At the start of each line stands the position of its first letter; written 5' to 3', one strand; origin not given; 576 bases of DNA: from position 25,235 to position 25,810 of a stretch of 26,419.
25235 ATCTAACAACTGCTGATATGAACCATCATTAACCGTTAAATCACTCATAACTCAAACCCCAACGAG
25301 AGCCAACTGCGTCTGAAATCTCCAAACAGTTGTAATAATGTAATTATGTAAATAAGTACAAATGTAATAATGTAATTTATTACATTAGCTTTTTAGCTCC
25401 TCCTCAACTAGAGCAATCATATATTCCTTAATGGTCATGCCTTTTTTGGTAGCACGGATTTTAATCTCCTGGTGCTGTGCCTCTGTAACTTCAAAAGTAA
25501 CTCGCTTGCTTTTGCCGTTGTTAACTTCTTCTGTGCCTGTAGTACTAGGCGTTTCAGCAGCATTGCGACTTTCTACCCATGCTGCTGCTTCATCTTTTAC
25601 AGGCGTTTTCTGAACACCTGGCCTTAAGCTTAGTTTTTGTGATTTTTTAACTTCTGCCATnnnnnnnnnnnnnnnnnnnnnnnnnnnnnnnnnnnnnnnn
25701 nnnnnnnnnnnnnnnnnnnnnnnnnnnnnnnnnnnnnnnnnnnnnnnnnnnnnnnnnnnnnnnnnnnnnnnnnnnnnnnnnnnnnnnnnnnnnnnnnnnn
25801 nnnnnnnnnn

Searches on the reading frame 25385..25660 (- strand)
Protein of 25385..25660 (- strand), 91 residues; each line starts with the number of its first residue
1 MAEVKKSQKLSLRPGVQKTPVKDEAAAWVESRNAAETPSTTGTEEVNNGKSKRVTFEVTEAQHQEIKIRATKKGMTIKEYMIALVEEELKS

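Call 80: search_protein_families(library=pfam, proteins=[window:25385-25660:-], max_evalue=0.001)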
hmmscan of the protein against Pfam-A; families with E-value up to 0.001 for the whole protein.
window:25385-25660:- (91 aa): 3 families
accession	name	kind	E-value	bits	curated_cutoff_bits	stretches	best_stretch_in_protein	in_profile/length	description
PF21983.2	NikA-like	-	1.2e-06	29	27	1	50-84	3-37/72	Mobilization protein NikA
PF09386.16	ParD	-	1.3e-06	29.1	27.3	1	53-85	3-35/80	Antitoxin ParD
PF09274.16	ParG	-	0.00045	20.7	21.4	1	45-90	28-73/76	ParG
